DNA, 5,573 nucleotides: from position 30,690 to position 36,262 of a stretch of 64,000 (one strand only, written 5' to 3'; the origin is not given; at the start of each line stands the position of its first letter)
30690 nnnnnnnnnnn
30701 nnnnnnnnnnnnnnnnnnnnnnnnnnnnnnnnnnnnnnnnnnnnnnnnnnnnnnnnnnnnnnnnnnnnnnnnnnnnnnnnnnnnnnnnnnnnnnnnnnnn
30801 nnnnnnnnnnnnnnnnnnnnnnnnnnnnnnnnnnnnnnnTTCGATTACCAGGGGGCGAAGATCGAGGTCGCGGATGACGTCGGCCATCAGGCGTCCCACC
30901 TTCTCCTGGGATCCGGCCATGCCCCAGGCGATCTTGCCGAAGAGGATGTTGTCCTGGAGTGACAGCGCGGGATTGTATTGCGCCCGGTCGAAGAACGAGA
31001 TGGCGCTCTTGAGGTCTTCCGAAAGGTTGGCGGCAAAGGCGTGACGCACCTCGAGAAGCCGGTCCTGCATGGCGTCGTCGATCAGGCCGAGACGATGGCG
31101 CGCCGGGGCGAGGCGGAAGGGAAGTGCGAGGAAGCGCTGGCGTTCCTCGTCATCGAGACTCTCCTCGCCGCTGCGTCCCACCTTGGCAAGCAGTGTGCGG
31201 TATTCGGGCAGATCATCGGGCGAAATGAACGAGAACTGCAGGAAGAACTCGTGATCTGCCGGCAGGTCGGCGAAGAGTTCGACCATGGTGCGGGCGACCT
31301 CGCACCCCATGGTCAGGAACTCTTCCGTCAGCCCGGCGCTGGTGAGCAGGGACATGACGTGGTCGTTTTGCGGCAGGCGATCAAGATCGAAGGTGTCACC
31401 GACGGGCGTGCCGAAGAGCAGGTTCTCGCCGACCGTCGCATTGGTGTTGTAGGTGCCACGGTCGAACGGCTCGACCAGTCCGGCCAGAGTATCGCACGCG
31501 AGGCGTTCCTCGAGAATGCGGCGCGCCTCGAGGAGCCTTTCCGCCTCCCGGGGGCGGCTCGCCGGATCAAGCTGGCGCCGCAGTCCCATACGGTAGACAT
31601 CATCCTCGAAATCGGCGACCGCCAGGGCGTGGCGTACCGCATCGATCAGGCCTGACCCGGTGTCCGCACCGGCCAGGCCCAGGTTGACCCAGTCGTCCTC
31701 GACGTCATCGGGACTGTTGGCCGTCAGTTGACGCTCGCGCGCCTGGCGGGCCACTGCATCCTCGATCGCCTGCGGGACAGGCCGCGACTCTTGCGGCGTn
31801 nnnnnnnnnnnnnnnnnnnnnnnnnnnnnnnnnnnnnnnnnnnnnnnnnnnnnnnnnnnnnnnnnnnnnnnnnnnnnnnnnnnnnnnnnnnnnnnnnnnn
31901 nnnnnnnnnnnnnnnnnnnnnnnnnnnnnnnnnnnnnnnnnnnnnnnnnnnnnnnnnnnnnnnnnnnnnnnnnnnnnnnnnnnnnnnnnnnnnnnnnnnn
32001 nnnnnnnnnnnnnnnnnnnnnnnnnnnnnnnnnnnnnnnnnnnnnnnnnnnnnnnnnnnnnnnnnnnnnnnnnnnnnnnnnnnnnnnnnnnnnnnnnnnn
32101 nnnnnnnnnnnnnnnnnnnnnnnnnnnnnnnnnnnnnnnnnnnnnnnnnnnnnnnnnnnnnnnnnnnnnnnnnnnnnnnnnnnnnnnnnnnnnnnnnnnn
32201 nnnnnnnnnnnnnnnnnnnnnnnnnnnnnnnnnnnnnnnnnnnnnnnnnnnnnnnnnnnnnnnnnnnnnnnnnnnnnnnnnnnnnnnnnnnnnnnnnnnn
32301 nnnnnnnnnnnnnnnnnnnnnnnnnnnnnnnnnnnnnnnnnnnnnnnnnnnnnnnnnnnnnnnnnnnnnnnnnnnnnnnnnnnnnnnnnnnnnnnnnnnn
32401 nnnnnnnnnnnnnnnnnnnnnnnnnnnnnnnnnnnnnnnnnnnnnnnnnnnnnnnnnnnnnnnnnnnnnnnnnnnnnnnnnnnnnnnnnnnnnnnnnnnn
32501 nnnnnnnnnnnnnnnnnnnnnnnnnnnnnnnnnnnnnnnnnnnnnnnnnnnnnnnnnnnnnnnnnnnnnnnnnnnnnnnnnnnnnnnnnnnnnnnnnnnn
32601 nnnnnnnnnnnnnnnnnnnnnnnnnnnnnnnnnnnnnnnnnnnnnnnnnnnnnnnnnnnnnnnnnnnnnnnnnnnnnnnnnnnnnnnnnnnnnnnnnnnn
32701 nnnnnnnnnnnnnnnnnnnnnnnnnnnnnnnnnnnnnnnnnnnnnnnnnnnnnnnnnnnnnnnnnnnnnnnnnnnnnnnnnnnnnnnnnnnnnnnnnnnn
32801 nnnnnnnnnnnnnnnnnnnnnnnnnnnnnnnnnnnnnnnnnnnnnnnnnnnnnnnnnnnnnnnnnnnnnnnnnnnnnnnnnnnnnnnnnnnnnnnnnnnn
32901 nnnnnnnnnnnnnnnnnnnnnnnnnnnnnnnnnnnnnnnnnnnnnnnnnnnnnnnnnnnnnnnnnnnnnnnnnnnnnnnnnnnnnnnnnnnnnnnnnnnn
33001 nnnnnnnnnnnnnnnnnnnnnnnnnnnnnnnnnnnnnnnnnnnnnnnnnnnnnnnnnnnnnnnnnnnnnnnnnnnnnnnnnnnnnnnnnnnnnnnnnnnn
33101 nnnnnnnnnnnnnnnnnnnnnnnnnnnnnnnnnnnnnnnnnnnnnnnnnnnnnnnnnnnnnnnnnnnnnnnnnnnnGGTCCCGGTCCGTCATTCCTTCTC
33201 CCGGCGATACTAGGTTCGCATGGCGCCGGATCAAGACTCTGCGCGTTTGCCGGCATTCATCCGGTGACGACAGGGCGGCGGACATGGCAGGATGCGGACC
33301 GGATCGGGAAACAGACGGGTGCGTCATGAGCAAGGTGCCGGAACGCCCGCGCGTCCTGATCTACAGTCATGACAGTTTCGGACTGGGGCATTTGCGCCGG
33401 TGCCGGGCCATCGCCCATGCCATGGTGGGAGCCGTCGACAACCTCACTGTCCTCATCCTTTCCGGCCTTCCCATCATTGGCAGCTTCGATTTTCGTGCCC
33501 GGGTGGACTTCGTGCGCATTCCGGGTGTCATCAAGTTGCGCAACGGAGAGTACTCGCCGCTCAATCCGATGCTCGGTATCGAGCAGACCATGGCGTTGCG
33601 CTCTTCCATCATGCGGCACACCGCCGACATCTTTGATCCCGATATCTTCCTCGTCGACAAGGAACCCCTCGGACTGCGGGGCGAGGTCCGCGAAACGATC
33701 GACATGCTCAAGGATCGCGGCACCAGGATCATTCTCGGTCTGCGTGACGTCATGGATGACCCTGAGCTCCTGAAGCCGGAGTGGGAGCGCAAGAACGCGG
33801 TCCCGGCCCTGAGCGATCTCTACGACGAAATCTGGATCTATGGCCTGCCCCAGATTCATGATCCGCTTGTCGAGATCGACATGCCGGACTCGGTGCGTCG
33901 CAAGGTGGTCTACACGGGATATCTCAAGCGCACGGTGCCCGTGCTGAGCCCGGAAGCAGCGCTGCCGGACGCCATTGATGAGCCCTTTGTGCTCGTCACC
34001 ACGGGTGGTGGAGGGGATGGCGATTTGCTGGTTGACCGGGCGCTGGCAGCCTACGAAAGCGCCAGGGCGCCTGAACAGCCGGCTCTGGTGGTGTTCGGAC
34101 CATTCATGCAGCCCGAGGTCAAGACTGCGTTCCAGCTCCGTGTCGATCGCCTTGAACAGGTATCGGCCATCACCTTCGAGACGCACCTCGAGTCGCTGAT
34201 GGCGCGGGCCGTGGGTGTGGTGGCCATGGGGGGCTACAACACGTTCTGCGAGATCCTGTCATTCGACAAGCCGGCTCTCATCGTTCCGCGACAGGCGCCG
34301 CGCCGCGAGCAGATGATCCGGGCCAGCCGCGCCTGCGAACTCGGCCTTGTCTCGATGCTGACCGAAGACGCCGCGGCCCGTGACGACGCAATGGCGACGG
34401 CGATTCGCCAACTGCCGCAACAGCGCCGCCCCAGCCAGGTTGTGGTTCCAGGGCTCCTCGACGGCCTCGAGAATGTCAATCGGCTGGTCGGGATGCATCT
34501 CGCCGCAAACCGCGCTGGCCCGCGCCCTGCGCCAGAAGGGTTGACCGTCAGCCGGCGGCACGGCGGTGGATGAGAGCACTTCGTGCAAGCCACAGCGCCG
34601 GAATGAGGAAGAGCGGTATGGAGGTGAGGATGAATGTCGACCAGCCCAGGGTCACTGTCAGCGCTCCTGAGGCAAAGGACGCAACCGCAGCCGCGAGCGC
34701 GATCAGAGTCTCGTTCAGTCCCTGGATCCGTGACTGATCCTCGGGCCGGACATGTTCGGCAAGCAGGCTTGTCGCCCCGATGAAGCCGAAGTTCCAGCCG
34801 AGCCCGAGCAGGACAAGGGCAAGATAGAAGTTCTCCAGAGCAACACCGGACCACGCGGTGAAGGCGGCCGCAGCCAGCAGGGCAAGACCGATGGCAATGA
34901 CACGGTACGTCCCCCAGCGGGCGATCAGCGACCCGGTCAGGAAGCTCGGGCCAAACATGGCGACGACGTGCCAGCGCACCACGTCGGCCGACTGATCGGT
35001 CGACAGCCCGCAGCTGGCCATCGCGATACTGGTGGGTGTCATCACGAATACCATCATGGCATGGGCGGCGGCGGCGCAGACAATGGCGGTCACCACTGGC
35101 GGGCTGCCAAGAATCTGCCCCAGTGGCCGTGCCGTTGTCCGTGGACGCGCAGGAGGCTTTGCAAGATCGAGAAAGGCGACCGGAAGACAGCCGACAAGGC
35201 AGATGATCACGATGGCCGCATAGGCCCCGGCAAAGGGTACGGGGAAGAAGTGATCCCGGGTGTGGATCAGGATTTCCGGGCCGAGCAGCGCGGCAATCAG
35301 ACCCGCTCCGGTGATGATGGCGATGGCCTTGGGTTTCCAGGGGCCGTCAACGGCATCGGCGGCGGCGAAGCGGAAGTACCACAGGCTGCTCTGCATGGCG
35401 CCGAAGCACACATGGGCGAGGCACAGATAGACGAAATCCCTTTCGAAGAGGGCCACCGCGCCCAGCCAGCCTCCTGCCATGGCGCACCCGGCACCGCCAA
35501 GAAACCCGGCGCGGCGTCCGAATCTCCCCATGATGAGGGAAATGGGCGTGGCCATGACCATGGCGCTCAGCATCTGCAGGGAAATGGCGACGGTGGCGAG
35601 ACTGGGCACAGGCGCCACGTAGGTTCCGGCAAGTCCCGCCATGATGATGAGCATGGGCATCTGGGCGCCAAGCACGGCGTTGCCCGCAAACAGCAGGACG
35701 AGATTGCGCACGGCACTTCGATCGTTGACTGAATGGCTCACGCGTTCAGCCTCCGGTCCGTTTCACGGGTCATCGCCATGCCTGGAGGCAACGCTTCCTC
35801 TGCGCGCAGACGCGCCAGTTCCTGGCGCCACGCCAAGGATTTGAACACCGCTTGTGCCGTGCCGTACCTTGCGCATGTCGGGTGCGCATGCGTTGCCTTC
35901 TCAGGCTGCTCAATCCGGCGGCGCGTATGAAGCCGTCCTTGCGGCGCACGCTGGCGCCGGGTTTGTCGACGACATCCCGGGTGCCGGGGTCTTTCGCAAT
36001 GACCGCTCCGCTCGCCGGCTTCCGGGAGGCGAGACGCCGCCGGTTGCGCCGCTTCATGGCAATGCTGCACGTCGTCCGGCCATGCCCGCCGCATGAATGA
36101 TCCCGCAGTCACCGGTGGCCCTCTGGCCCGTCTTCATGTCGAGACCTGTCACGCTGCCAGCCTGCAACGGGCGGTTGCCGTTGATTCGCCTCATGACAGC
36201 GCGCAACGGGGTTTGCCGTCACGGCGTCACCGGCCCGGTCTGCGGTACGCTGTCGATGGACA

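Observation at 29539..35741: cNMP-binding protein plus ABC-exporter-like protein with dead Walker A plus COG4671 glycosyltransferase: possible cyclic-nucleotide-gated glycan export module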

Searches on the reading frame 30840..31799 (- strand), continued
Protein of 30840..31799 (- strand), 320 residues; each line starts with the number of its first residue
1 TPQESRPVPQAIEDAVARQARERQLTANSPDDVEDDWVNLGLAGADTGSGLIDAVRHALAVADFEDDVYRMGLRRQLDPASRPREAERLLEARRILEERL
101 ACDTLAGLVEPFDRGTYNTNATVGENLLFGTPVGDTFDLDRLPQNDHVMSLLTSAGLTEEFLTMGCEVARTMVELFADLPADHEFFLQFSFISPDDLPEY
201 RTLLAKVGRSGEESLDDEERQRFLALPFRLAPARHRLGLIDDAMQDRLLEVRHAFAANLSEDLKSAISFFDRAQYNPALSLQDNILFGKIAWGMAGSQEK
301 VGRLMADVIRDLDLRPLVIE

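Call 86: search_protein_families(library=pfam, proteins=[L106:1646-2989:+, L108:10001-13225:+, L108:9372-9893:+, L108:19711-21024:+, L107:10001-13081:+, L106:13001-15715:+, L106:9211-10419:+], max_evalue=0.001)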
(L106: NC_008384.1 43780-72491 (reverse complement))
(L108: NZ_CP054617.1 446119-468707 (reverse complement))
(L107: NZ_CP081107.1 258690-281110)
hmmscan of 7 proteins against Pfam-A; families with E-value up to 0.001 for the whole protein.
L106:1646-2989:+ (447 aa): 1 family
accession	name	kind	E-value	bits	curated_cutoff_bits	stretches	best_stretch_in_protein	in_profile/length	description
PF00211.25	Guanylate_cyc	-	1.6e-06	28.2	21.9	1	221-360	11-142/183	Adenylate and Guanylate cyclase catalytic domain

L108:10001-13225:+ (1074 aa): 3 families
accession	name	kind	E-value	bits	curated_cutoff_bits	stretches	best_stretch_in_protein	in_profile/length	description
PF00664.28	ABC_membrane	-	8.4e-24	85.1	28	1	65-294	39-268/274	ABC transporter transmembrane region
PF00027.35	cNMP_binding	-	4.4e-13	49.4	27.5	1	911-997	2-87/89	Cyclic nucleotide-binding domain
PF00005.33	ABC_tran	-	0.00035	21.6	25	0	363-458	1-80/137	ABC transporter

L108:9372-9893:+ (173 aa): 1 family
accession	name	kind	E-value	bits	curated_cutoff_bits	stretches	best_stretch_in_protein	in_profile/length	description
PF12692.13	Methyltransf_17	-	5.9e-43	147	27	1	13-161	2-149/160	S-adenosyl-L-methionine methyltransferase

L108:19711-21024:+ (437 aa): 1 family
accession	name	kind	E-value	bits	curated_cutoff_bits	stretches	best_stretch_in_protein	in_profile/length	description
PF04101.22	Glyco_tran_28_C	-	0.0002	21.9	22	1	287-344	51-109/166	Glycosyltransferase family 28 C-terminal domain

L107:10001-13081:+ (1026 aa): 3 families
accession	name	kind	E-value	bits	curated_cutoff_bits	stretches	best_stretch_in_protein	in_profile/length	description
PF00027.35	cNMP_binding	-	3.4e-16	59.4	27.5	1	903-985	5-87/89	Cyclic nucleotide-binding domain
PF00664.28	ABC_membrane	-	5.1e-16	59.6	28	1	44-289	27-263/274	ABC transporter transmembrane region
PF00005.33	ABC_tran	-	0.0001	23.4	25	0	365-467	1-95/137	ABC transporter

L106:13001-15715:+ (904 aa): 2 families
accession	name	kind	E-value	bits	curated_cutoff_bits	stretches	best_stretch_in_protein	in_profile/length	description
PF00664.28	ABC_membrane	-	3.5e-15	56.9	28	1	87-312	40-265/274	ABC transporter transmembrane region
PF00005.33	ABC_tran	-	9.8e-14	52.6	25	1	387-480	2-80/137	ABC transporter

L106:9211-10419:+ (402 aa): 1 family
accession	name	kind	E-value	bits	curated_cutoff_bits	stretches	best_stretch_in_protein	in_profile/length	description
PF04101.22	Glyco_tran_28_C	-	3.3e-10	40.7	22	1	225-363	6-143/166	Glycosyltransferase family 28 C-terminal domain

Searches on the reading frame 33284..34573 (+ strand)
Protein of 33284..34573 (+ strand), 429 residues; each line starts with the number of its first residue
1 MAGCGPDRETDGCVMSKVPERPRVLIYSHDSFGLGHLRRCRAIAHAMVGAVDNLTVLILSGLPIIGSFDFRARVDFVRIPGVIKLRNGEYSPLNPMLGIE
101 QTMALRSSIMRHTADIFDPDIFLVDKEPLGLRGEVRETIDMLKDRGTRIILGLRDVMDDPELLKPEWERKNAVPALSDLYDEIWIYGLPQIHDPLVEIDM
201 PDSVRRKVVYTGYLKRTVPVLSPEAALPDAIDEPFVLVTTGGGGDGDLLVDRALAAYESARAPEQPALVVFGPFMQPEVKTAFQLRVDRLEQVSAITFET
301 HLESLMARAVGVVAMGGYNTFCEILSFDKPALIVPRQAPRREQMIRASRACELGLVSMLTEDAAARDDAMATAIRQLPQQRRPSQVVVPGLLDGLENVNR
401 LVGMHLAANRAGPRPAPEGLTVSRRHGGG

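Call 8: search_protein_families(library=pfam, proteins=[window:33284-34573:+], max_evalue=0.01)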
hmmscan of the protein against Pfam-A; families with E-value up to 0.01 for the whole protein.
window:33284-34573:+ (429 aa): 1 family
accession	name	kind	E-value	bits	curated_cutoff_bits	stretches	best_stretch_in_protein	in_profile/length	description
PF04101.22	Glyco_tran_28_C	-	2.5e-06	28.1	22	1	271-347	37-111/166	Glycosyltransferase family 28 C-terminal domain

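Call 9: search_protein_families(library=ncbifam, proteins=[window:33284-34573:+], max_evalue=0.01)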
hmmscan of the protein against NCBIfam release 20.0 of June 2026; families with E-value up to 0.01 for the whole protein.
window:33284-34573:+ (429 aa): 2 families
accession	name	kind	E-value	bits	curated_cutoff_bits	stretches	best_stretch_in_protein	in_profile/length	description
TIGR00661.1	MJ1255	subfamily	7.5e-08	32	195.9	1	291-360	229-298/321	MJ1255/VC2487 family glycosyltransferase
TIGR01426.2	MGT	subfamily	0.0013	17.8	260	1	306-367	290-348/393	macrolide family glycosyltransferase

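Call 25: search_solved_structures(query=window:33284-34573:+, max_evalue=1)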
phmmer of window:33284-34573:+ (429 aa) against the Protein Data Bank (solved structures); distinct sequences matched with E-value up to 1: 3.
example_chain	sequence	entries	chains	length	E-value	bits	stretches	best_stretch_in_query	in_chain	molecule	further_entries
2a1n_A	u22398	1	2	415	0.24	13.6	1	307-410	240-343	Cytochrome P450-cam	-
6cp4_A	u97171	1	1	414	0.32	13.2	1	307-410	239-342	CYTOCHROME P450CAM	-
1j51_A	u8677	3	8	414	0.87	11.7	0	307-410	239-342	CYTOCHROME P450CAM | Cytochrome P450-cam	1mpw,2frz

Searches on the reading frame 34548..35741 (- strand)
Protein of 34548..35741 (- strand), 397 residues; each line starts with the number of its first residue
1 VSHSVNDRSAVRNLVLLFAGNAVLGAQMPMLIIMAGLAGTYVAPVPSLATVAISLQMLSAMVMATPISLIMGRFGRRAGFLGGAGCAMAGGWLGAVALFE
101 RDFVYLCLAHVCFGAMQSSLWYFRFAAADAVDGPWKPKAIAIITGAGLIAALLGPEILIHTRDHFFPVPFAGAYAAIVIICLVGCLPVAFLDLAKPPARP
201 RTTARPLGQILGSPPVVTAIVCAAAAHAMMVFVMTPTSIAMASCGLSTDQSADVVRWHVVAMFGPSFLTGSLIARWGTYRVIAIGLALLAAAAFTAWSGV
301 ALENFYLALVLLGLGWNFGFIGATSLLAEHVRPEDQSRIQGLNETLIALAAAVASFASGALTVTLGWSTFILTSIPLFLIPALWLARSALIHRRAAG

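Call 8: search_protein_families(library=pfam, proteins=[window:34548-35741:-], max_evalue=0.01)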
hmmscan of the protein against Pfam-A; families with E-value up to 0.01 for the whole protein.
window:34548-35741:- (397 aa): 1 family
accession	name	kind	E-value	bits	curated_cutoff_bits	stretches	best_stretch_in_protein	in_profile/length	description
PF07690.21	MFS_1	-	2.1e-17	63.5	33.4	2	266-385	49-172/347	Major Facilitator Superfamily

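Call 9: search_protein_families(library=ncbifam, proteins=[window:34548-35741:-], max_evalue=0.01)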
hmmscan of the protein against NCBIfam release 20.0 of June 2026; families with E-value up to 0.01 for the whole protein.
window:34548-35741:- (397 aa): 2 families
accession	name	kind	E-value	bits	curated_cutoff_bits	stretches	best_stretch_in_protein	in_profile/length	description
TIGR00710.1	efflux_Bcr_CflA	subfamily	0.00012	21.6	200.9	1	199-310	191-303/385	Bcr/CflA family efflux MFS transporter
TIGR00880.1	2_A_01_02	superfamily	0.0025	18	131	1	266-374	15-124/141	multidrug resistance protein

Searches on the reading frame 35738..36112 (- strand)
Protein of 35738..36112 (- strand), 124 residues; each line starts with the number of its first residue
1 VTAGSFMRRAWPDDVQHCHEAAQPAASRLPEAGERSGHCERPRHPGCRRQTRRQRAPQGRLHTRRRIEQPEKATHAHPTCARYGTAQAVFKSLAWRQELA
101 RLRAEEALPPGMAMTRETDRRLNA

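Call 14: search_protein_families(library=pfam, proteins=[window:35738-36112:-], max_evalue=0.01)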
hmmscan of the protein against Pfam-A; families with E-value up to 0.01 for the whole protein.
window:35738-36112:- (124 aa): 0 families

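Call 24: search_protein_families(library=ncbifam, proteins=[window:35738-36112:-], max_evalue=0.001)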
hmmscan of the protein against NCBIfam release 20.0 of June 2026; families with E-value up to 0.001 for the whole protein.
window:35738-36112:- (124 aa): 0 families
